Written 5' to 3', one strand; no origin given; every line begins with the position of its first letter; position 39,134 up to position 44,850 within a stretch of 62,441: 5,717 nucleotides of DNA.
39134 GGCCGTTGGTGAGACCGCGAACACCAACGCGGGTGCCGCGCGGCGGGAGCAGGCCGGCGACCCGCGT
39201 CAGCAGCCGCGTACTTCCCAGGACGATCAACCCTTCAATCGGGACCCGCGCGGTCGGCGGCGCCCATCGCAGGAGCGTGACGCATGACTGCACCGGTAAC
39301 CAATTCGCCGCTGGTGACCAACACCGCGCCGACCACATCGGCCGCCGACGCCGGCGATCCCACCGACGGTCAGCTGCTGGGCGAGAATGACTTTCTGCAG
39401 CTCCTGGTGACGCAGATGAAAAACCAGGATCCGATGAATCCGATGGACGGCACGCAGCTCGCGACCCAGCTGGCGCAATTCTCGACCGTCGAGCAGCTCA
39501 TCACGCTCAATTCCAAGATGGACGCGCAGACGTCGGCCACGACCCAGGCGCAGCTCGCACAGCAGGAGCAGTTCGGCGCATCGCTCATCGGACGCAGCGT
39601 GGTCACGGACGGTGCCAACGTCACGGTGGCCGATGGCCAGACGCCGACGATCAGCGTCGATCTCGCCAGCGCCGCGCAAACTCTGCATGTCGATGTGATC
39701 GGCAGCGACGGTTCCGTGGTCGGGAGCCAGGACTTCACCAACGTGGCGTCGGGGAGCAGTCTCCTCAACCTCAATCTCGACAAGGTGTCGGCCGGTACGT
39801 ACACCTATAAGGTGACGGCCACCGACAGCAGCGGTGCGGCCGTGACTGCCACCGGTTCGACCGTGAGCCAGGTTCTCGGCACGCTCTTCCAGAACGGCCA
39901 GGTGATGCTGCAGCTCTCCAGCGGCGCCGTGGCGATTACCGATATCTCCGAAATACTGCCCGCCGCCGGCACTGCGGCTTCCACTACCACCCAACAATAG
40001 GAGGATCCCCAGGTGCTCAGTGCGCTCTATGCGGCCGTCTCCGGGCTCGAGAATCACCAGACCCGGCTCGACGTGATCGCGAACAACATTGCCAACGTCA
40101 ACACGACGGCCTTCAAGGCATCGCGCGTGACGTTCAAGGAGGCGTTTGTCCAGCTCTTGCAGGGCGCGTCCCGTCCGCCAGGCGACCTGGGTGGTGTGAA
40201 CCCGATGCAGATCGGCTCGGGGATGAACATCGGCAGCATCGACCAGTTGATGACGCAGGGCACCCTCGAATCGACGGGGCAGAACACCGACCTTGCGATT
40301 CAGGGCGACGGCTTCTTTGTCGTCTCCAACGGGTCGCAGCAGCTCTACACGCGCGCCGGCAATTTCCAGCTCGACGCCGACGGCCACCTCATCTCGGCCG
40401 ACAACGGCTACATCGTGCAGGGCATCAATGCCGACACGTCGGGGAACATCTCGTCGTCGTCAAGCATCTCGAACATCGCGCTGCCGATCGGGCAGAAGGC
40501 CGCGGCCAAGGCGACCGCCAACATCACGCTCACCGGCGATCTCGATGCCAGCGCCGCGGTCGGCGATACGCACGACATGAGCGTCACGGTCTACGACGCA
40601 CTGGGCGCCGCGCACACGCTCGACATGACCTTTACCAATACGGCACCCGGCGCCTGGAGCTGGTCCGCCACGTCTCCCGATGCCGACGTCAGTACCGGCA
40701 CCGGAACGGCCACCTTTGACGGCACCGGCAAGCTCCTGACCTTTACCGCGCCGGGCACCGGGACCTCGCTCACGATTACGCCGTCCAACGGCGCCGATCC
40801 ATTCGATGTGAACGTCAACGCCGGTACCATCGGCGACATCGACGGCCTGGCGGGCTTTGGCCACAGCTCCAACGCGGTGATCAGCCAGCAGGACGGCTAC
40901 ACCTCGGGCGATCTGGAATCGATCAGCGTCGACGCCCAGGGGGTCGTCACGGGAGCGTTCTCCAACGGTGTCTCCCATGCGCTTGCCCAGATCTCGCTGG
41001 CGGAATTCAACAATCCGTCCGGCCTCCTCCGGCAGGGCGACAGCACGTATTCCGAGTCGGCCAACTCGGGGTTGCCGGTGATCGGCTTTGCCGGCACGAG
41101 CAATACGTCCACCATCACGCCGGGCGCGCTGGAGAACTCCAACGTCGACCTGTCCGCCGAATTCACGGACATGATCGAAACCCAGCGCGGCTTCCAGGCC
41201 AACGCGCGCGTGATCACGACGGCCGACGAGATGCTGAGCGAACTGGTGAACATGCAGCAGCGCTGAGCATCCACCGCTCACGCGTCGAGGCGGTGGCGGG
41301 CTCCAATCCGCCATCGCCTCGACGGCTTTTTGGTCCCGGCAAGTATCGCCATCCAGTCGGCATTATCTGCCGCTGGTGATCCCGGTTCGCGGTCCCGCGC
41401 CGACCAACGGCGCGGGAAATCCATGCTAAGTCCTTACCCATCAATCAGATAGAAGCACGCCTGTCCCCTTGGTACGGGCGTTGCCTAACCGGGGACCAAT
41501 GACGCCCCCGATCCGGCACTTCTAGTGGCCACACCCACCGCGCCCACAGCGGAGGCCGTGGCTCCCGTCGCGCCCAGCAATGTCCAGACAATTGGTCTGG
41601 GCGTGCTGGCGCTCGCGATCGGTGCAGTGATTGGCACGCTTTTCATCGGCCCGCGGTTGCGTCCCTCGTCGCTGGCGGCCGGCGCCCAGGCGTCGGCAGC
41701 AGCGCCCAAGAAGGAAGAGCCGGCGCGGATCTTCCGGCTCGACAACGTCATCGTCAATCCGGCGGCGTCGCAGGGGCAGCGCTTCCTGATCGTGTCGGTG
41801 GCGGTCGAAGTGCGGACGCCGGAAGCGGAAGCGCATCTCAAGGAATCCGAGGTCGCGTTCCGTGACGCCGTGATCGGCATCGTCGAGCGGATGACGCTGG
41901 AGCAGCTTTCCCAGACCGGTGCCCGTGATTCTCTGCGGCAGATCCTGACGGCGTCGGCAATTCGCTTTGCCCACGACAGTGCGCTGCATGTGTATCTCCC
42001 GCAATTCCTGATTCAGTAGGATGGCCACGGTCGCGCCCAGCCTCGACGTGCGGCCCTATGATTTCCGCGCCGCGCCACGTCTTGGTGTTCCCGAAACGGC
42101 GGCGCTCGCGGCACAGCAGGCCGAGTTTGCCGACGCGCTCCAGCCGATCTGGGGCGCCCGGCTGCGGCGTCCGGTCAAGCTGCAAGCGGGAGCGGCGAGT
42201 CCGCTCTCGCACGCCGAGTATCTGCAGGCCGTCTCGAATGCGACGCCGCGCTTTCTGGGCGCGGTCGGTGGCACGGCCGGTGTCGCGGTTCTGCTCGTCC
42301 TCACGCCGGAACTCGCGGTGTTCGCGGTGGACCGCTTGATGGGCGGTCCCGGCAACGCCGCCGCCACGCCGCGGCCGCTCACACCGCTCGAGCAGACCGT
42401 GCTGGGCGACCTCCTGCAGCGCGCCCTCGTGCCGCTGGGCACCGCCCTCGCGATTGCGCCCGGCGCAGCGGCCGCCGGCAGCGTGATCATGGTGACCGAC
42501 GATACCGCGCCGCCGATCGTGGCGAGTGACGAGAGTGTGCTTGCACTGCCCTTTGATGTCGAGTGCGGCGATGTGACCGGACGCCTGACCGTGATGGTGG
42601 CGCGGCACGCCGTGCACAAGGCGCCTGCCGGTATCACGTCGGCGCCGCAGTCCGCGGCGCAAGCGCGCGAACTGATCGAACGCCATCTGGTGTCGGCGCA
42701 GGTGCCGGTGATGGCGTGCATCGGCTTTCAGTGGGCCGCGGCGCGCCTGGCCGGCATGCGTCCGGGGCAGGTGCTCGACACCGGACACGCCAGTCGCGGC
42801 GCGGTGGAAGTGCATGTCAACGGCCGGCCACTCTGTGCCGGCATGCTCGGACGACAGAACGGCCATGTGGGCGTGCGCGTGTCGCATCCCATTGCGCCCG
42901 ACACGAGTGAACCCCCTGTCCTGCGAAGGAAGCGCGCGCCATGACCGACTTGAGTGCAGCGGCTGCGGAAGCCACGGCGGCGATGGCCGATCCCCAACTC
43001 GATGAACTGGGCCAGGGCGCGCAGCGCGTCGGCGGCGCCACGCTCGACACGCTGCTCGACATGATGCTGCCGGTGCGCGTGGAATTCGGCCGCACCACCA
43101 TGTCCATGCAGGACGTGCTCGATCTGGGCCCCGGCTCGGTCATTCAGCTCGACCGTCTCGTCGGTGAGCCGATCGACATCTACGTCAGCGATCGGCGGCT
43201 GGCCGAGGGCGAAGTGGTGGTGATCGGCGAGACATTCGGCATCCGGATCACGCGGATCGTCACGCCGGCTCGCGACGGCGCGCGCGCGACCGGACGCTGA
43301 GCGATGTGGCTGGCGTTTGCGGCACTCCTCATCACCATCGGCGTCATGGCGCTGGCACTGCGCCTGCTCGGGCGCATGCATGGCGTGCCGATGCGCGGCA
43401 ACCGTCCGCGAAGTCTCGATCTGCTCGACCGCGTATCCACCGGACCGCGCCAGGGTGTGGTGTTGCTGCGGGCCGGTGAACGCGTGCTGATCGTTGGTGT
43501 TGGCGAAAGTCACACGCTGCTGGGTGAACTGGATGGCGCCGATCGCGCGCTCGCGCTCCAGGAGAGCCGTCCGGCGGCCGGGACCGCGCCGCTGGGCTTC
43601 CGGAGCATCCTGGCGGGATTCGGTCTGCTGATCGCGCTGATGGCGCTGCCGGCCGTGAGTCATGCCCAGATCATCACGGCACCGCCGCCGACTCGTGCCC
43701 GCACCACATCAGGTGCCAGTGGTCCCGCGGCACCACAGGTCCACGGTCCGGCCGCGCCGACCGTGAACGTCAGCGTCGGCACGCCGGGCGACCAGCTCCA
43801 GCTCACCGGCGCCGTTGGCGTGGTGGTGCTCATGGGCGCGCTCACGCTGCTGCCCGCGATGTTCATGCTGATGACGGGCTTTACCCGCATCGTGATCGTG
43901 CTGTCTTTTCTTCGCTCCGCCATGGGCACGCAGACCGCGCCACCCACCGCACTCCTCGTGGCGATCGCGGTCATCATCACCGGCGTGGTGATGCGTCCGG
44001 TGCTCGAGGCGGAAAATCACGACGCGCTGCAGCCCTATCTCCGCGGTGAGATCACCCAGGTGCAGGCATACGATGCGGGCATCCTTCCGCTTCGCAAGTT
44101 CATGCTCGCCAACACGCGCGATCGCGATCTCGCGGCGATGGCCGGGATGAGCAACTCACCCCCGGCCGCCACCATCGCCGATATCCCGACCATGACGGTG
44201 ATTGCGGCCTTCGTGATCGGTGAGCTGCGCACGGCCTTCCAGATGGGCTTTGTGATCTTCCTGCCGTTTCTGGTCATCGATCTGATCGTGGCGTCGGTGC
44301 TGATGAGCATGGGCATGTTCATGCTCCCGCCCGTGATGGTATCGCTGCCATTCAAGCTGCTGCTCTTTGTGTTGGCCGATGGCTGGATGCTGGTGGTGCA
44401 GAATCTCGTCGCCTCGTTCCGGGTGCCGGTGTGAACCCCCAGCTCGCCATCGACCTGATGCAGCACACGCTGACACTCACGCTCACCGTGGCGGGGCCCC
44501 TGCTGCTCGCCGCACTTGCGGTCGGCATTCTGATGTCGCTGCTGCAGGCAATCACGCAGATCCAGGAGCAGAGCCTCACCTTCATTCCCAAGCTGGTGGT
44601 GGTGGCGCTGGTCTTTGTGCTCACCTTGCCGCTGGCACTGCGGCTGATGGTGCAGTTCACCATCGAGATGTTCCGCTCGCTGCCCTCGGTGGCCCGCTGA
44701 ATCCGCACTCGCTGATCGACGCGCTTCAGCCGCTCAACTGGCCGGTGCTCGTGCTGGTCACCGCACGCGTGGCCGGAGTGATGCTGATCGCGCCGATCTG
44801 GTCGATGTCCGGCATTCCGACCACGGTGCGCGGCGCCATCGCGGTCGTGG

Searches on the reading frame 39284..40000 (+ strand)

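Call 70: search_protein_families(library=pfam, proteins=[window:39284-40000:+], max_evalue=0.00001)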
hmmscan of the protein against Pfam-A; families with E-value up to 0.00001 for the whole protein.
window:39284-40000:+ (238 aa): 1 family
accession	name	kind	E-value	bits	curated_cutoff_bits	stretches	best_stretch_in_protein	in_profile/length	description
PF03963.19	FlgD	-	3.2e-22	78.9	27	1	13-80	7-74/75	Flagellar hook capping protein - N-terminal region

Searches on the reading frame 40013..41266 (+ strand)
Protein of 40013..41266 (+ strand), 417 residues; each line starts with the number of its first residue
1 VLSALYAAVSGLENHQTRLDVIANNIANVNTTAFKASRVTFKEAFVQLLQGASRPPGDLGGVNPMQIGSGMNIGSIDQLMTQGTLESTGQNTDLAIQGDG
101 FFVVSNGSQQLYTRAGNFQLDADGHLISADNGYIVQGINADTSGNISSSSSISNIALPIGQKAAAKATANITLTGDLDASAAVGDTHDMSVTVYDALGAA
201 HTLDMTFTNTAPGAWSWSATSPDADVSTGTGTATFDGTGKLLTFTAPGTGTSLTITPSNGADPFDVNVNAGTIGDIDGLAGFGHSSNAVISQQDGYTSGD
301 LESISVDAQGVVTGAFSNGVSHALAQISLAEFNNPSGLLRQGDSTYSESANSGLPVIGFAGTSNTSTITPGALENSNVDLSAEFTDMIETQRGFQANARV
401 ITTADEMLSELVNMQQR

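Call 73: search_protein_families(library=pfam, proteins=[window:40013-41266:+], max_evalue=0.00001)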
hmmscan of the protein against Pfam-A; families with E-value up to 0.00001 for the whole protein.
window:40013-41266:+ (417 aa): 4 families
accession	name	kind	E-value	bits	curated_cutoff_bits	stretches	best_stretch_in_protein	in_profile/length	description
PF06429.18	Flg_bbr_C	-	8.1e-19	67.3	23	1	370-414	2-46/46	Flagellar basal body rod FlgEFG protein C-terminal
PF22692.1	LlgE_F_G_D1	-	7.9e-14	52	27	1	95-154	1-44/64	Flagellar hook protein FlgE/F/G D1 domain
PF00460.25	Flg_bb_rod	-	5.6e-11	42.6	20.7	1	5-35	1-31/31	Flagella basal body rod protein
PF07559.19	FlgE_D2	-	8.6e-11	42.9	22.7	1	186-296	21-142/142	Flagellar basal body protein FlaE D2 domain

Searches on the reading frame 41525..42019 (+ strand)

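Call 73: search_protein_families(library=pfam, proteins=[window:41525-42019:+], max_evalue=0.00001)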
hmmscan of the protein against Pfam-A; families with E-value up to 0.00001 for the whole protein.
window:41525-42019:+ (164 aa): 1 family
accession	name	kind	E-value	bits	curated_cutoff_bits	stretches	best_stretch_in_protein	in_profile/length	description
PF03748.19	FliL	-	2.5e-11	44.5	24.6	1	70-164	2-103/103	Flagellar basal body-associated protein FliL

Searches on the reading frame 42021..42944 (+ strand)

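Call 73: search_protein_families(library=pfam, proteins=[window:42021-42944:+], max_evalue=0.00001)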
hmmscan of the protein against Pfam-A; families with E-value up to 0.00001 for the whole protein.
window:42021-42944:+ (307 aa): 2 families
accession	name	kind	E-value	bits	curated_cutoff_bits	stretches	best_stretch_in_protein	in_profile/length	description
PF02154.20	FliM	-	1.2e-10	42.1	27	1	13-193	1-180/192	Flagellar motor switch protein FliM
PF01052.25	FliMN_C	-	7.3e-09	35.9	23.8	1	242-291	23-72/73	Type III flagellar switch regulator (C-ring) FliN C-term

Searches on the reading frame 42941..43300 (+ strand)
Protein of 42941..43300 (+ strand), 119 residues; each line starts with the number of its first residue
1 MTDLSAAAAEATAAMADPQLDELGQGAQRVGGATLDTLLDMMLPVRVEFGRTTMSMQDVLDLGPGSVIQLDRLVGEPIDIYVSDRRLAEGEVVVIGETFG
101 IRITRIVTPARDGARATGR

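Call 73: search_protein_families(library=pfam, proteins=[window:42941-43300:+], max_evalue=0.00001)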
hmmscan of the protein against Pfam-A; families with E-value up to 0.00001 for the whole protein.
window:42941-43300:+ (119 aa): 1 family
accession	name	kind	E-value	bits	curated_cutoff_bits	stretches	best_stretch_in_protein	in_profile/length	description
PF01052.25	FliMN_C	-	1.1e-24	86.6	23.8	1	37-107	2-72/73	Type III flagellar switch regulator (C-ring) FliN C-term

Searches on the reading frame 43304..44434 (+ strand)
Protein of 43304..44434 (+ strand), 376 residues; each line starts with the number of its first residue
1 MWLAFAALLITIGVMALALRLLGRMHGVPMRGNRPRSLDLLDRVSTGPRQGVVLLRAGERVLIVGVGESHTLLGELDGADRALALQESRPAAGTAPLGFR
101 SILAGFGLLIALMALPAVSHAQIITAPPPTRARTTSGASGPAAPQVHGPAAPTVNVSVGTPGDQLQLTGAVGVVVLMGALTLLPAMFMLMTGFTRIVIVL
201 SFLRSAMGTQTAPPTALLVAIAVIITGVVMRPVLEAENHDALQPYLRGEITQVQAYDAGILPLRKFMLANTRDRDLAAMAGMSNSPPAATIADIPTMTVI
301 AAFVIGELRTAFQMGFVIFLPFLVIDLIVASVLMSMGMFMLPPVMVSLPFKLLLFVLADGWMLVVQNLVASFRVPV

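Call 73: search_protein_families(library=pfam, proteins=[window:43304-44434:+], max_evalue=0.00001)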
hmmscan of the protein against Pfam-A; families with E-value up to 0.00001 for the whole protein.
window:43304-44434:+ (376 aa): 2 families
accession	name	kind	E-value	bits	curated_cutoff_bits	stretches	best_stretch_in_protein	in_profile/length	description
PF00813.25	FliP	-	2.2e-71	240.2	26.9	1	176-368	1-191/191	FliP family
PF04347.18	FliO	-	4.4e-08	33.6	22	1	26-104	10-87/91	Flagellar biosynthesis protein, FliO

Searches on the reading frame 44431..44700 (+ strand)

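Call 73: search_protein_families(library=pfam, proteins=[window:44431-44700:+], max_evalue=0.00001)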
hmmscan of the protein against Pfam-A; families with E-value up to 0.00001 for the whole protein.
window:44431-44700:+ (89 aa): 1 family
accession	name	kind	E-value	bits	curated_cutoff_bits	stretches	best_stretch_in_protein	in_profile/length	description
PF01313.24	Bac_export_3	-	6.4e-23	80.9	25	1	6-77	2-73/74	Bacterial export proteins, family 3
